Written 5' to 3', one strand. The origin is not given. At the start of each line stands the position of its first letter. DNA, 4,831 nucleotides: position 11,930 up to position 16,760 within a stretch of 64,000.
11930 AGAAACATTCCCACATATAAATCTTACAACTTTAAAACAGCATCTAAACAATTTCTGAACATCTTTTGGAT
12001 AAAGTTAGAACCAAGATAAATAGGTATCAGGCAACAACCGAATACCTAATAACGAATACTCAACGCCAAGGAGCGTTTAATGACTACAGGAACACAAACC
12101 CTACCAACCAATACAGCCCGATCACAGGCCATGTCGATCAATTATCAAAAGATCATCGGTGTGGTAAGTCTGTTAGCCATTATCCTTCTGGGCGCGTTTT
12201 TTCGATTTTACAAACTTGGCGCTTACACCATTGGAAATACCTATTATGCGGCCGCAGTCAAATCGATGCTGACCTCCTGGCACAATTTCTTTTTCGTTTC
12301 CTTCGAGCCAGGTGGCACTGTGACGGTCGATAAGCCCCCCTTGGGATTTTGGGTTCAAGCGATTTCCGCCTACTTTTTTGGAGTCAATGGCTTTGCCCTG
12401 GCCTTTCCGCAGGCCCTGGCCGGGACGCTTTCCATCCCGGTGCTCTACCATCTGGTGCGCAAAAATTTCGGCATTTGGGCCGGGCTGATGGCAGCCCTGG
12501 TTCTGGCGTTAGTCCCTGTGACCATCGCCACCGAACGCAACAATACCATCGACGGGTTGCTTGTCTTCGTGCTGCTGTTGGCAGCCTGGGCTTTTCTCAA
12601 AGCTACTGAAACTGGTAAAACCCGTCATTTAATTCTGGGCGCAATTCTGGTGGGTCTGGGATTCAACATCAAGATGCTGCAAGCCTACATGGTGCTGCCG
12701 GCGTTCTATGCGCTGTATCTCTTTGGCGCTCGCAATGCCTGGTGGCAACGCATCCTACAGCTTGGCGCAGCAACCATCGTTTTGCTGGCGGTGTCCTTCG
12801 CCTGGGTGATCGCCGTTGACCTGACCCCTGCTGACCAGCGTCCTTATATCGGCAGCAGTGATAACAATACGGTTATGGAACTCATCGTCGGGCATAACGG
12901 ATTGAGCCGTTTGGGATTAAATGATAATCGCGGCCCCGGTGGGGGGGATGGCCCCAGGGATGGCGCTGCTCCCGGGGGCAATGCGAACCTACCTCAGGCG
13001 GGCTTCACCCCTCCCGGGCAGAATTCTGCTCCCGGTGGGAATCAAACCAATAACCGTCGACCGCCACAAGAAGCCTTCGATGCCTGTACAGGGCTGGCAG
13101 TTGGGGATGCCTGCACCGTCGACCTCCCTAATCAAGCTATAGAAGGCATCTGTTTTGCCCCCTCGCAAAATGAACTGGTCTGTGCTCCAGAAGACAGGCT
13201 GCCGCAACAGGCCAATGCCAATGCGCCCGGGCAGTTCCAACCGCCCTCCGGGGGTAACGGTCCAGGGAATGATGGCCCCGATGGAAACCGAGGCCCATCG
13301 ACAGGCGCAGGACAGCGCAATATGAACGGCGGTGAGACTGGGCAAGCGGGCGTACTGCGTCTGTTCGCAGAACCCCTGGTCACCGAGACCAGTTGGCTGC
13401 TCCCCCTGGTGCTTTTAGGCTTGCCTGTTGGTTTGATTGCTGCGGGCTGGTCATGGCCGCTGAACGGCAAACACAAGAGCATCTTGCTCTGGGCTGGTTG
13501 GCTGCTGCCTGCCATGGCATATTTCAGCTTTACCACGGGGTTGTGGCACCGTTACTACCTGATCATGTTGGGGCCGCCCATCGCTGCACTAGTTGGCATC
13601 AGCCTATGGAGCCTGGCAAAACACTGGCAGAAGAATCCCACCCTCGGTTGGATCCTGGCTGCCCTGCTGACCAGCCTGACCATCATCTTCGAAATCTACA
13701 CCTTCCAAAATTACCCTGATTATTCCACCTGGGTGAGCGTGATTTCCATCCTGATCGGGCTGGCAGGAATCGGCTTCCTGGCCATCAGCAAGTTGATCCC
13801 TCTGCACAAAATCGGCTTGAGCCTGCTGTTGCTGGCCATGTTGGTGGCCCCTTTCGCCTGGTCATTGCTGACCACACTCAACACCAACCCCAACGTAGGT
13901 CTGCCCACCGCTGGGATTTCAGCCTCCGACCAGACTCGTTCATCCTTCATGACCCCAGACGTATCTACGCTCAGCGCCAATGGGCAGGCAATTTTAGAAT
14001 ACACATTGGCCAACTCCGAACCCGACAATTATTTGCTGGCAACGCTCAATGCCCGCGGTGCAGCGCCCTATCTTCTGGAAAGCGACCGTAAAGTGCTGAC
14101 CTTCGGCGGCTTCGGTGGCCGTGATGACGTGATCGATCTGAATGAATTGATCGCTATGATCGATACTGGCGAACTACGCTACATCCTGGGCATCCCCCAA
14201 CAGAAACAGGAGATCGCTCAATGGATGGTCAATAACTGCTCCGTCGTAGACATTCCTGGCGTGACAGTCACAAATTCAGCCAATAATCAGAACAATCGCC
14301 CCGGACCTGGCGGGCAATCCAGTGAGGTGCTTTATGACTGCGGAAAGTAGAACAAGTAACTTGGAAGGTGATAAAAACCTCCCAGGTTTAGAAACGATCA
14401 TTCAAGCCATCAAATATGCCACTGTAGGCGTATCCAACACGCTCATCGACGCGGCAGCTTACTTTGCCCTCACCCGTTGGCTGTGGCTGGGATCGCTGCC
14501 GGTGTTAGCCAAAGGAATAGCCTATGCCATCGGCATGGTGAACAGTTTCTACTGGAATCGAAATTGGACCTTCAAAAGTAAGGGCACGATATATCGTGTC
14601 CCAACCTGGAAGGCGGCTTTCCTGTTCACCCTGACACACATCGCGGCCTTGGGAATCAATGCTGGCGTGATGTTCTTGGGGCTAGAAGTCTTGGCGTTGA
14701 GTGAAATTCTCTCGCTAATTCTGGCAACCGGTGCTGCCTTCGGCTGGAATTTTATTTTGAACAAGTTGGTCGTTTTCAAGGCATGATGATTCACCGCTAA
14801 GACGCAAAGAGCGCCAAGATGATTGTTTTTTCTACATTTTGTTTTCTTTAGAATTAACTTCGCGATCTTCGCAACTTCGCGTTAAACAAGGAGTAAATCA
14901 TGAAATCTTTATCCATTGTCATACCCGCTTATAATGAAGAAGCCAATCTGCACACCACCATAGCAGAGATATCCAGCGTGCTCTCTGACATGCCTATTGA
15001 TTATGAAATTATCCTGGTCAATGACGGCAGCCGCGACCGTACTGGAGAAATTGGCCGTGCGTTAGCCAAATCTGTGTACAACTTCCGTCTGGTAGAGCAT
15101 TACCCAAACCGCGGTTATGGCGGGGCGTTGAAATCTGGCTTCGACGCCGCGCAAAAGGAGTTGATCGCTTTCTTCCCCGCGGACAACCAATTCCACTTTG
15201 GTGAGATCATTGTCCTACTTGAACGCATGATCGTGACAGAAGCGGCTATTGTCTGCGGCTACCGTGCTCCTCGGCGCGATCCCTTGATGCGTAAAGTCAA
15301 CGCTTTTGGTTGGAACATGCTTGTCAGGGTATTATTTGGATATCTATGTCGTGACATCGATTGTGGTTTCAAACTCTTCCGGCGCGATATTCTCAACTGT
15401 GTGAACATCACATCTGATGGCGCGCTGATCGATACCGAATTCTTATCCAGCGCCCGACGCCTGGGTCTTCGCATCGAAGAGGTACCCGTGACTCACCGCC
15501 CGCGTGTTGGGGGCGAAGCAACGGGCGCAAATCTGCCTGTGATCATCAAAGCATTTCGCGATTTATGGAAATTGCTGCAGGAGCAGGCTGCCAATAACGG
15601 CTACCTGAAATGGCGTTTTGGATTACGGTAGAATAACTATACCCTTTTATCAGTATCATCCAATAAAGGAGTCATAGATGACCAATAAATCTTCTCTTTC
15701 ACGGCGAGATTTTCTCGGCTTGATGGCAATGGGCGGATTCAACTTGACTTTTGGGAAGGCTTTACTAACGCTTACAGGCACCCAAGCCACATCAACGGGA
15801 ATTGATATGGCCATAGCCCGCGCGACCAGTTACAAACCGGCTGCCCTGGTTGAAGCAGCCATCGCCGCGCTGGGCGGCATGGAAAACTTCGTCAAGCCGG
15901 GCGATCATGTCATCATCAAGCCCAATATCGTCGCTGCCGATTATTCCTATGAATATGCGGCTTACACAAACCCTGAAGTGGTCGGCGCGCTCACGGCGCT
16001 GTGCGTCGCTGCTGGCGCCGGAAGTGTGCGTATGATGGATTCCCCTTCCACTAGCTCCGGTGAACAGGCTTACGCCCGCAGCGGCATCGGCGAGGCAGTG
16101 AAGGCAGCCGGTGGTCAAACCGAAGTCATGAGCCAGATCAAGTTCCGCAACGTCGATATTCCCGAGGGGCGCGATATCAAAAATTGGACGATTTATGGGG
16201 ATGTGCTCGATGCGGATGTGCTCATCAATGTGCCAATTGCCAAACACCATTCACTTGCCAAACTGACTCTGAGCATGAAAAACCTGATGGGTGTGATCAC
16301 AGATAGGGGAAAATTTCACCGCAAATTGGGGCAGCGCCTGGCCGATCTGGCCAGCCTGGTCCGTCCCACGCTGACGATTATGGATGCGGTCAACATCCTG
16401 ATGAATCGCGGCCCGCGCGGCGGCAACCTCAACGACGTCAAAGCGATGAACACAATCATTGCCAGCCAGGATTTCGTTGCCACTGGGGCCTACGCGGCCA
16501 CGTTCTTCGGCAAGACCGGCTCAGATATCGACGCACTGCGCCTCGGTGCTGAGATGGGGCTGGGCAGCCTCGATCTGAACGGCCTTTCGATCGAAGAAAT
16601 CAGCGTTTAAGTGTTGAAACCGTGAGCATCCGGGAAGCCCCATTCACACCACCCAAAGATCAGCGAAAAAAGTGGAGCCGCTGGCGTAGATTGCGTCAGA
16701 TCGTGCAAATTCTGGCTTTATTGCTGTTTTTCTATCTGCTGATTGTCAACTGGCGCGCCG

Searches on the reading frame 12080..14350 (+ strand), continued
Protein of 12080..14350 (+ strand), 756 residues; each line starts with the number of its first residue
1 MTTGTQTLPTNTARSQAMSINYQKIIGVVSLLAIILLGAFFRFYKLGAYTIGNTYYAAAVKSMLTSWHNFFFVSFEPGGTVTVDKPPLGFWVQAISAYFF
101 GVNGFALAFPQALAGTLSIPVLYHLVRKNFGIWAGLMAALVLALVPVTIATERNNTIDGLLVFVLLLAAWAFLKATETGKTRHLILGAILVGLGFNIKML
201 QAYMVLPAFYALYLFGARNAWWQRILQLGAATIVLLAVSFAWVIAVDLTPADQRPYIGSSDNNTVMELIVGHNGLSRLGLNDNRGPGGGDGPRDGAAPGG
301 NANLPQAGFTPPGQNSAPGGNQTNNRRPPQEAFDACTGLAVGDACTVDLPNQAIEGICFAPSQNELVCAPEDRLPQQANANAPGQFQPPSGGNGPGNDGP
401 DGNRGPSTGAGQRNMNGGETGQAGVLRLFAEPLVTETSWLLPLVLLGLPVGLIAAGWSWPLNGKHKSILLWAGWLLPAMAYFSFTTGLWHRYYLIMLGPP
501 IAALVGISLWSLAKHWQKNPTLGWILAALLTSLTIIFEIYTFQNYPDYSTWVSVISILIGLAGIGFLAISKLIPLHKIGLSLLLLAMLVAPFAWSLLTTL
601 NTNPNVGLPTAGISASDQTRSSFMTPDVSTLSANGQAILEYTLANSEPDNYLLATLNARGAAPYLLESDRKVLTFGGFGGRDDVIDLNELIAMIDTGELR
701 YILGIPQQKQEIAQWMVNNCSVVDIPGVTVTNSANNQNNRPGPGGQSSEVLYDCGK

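Call 25: find_related_loci(query=A2, collection=genome_contigs, flank=10000)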
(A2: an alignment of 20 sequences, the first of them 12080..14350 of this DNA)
Query A2 (756 aa) in genome_contigs; peptide patterns used: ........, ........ (x = any residue, [..] = any of these).
484 stretches matched a pattern; 460 encode a relative of the query (tblastn E <= 1e-3); the best 80 are kept; 80 distinct loci.
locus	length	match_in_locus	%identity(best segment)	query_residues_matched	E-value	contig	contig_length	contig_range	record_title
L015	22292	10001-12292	74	1-756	0e+0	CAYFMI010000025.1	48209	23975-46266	MAG TPA_asm: uncultured Anaerolineales bacterium isolate ERP019367_co2_135 genome assembly, contig: NODE_671_length_4820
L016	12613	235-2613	68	1-756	0e+0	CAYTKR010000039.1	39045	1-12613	MAG TPA_asm: uncultured Anaerolineales bacterium isolate SRP167671_co2_274 genome assembly, contig: NODE_1302_length_390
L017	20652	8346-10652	72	8-756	0e+0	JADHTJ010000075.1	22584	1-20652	MAG: Anaerolineales bacterium isolate BS150m-G17 BS-150m-C1932, whole genome shotgun sequence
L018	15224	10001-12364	72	1-756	0e+0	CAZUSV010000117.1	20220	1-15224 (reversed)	MAG TPA_asm: uncultured Anaerolineales bacterium isolate SRP077602_co5_397 genome assembly, contig: NODE_12936_length_20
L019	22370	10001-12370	72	1-756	0e+0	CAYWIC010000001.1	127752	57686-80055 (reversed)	MAG TPA_asm: uncultured Anaerolineales bacterium isolate binchicken_co65_55 genome assembly, contig: NODE_318_length_127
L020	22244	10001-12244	70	1-756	0e+0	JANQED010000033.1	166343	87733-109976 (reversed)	MAG: Anaerolineales bacterium isolate PL23a_bin.114 k99_441509, whole genome shotgun sequence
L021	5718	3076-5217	63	23-756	0e+0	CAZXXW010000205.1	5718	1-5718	MAG TPA_asm: uncultured Anaerolineales bacterium isolate SRP332253_co1_251 genome assembly, contig: NODE_22486_length_57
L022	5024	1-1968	64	78-756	0e+0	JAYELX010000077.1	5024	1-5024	MAG: Chloroflexota bacterium isolate MAG096 MAG096_77, whole genome shotgun sequence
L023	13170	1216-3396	60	19-755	0e+0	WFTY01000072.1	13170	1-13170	MAG: Anaerolineales bacterium isolate S139_47 k151_178226, whole genome shotgun sequence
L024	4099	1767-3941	58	38-755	0e+0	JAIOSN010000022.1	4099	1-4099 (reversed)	MAG: Anaerolineae bacterium isolate SMBSF45 bin_27_k127_785771, whole genome shotgun sequence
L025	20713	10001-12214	54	5-756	0e+0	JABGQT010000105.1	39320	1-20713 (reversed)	MAG: Anaerolineae bacterium isolate co234_bin62 NODE_2080_length_39320_cov_17.816758, whole genome shotgun sequence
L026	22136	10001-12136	54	1-756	0e+0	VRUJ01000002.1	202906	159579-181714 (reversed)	MAG: Chloroflexota bacterium isolate MohnsGC08_bin188 NODE_2_length_202906_cov_54.966450, whole genome shotgun sequence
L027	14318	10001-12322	51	5-756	0e+0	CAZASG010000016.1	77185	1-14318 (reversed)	MAG TPA_asm: uncultured Anaerolineaceae bacterium isolate SRP167671_co2_272 genome assembly, contig: NODE_389_length_771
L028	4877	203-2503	51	18-756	0e+0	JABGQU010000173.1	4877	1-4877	MAG: Anaerolineae bacterium isolate co234_bin63 NODE_26037_length_4877_cov_27.556616, whole genome shotgun sequence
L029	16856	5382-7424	54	23-755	0e+0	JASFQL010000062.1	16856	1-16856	MAG: Anaerolineales bacterium isolate D0819S20remetaG_Bin_326 D0819S20remetaG_FD_scaffold_419_c1, whole genome shotgun s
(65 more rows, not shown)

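Call 31: search_protein_families(library=ncbifam, proteins=[window:12080-14350:+], max_evalue=0.00001)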
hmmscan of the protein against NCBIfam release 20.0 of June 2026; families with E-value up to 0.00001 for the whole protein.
window:12080-14350:+ (756 aa): 1 family
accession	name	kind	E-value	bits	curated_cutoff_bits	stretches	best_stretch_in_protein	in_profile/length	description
NF009784.2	PRK13279.1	equivalog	8.6e-09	34.5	567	1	81-252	57-232/539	lipid IV(A) 4-amino-4-deoxy-L-arabinosyltransferase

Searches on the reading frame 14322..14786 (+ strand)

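Call 8: search_protein_families(library=pfam, proteins=[window:14322-14786:+])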
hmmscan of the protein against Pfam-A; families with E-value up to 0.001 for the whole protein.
window:14322-14786:+ (154 aa): 1 family
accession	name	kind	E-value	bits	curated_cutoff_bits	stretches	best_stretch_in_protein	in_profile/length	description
PF04138.20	GtrA_DPMS_TM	-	8.9e-26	90.8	26.1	1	31-152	1-117/117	GtrA/DPMS, transmembrane domain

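Call 31: search_protein_families(library=ncbifam, proteins=[window:14334-14786:+], max_evalue=0.00001)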
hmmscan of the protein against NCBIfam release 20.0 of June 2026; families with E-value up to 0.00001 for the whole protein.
window:14334-14786:+ (150 aa): 0 families

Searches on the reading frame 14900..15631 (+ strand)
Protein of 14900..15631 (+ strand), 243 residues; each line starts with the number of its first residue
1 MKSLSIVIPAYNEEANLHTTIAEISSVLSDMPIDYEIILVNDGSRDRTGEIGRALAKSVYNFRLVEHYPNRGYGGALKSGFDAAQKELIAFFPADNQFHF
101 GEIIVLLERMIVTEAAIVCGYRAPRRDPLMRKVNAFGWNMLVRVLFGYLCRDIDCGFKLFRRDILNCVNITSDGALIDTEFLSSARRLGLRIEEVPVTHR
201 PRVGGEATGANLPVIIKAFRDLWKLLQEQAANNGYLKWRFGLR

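Call 8: search_protein_families(library=pfam, proteins=[window:14900-15631:+])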
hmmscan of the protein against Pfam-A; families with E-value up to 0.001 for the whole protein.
window:14900-15631:+ (243 aa): 2 families
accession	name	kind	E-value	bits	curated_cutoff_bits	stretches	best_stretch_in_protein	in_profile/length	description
PF00535.33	Glycos_transf_2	-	6.2e-28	98.3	23.3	1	5-167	1-166/168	Glycosyl transferase family 2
PF13641.12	Glyco_tranf_2_3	-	5.9e-05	23.6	27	1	4-110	3-111/230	Glycosyltransferase like family 2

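Call 31: search_protein_families(library=ncbifam, proteins=[window:14900-15631:+], max_evalue=0.00001)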
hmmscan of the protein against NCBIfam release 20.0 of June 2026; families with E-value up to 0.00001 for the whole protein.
window:14900-15631:+ (243 aa): 16 families
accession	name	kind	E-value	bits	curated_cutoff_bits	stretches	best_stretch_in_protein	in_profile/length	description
NF007986.1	PRK10714.1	equivalog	3.9e-19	68.8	529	1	2-208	6-209/316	undecaprenyl-phosphate 4-deoxy-4-formamido-L-arabinose transferase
TIGR04182.1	glyco_TIGR04182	equivalog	2e-17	63.5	325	1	5-209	3-200/293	S-layer glycoprotein N-glycosyltransferase AglJ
TIGR03937.1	PgaC_IcaA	equivalog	8.8e-16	57.8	422.3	1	2-99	45-139/407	poly-beta-1,6-N-acetyl-D-glucosamine synthase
NF058614.1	PPMAGASynPpgS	equivalog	1.5e-15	57.2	370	1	6-198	4-195/226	polyprenyl-phospho-N-acetylgalactosaminyl synthase PpgS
NF041391.1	DPhHxTase_Halo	equivalog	1.1e-14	54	375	1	10-205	3-189/213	dolichyl-phosphate hexose transferase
NF047588.1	GlcsyltransPgfSStrep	equivalog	2.3e-12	46.8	500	1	4-162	3-161/308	glycosyltransferase PgfS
NF007482.0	PRK10073.1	equivalog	2.5e-12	46.5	423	1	2-99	6-99/334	glycosyltransferase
TIGR04283.1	glyco_like_mftF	equivalog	8.2e-12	45.2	182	1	4-121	1-107/221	TIGR04283 family arsenosugar biosynthesis glycosyltransferase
NF010496.0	PRK13915.1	equivalog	1.1e-10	41.1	262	1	2-98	31-129/307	glucosyl-3-phosphoglycerate synthase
TIGR03965.1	mycofact_glyco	equivalog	2.7e-09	36.4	280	1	2-120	74-189/467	mycofactocin biosynthesis glycosyltransferase MftF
NF041875.1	EPS_EpsD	equivalog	7.7e-09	35.4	370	1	4-120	1-114/325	exopolysaccharide biosynthesis glycosyltransferase EpsD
NF047683.1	TeichurnBiosyTuaG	equivalog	2.6e-08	33.8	400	1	3-103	7-104/252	teichuronic acid biosynthesis protein TuaG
NF050050.1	ProtGlycPglI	equivalog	3.9e-08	33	500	1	2-109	2-107/306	GalNAc(5)-diNAcBac-PP-undecaprenol beta-1,3-glucosyltransferase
NF038302.1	EPS_HpsE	equivalog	1.1e-07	31.2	300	1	4-97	3-98/307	hormogonium polysaccharide biosynthesis glycosyltransferase HpsE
NF041865.1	EpsU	equivalog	4.2e-06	26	700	1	3-88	40-121/394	exopolysaccharide biosynthesis GT2 family glycosyltransferase EpsU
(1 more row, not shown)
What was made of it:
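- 14900..15631 (+): GT2 polyprenyl-phosphate sugar synthase-like glycosyltransferase. Calls 8 and 31 (weak matches to ArnC, AglJ and PpgS models).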

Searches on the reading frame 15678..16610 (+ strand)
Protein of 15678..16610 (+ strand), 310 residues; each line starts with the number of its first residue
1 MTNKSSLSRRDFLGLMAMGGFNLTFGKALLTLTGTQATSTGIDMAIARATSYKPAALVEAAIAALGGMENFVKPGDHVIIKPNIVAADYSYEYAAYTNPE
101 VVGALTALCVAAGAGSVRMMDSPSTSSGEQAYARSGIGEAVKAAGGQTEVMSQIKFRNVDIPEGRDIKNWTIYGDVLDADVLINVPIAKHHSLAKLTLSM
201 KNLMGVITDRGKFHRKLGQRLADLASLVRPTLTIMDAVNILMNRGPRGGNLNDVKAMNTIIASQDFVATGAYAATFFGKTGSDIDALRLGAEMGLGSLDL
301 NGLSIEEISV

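Call 8: search_protein_families(library=pfam, proteins=[window:15678-16610:+])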
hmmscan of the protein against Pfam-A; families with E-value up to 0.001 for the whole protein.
window:15678-16610:+ (310 aa): 1 family
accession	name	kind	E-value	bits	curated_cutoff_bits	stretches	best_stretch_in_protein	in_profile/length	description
PF04015.17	DUF362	-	1e-46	160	24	1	78-274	1-199/200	Domain of unknown function (DUF362)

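Call 31: search_protein_families(library=ncbifam, proteins=[window:15678-16610:+], max_evalue=0.00001)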
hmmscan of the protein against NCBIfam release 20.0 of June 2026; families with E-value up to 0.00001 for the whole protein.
window:15678-16610:+ (310 aa): 1 family
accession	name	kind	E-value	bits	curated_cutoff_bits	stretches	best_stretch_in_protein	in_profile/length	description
NF052623.1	Npun_F2552_fam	equivalog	6e-24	85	500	1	45-285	4-247/314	Npun_F2552 family protein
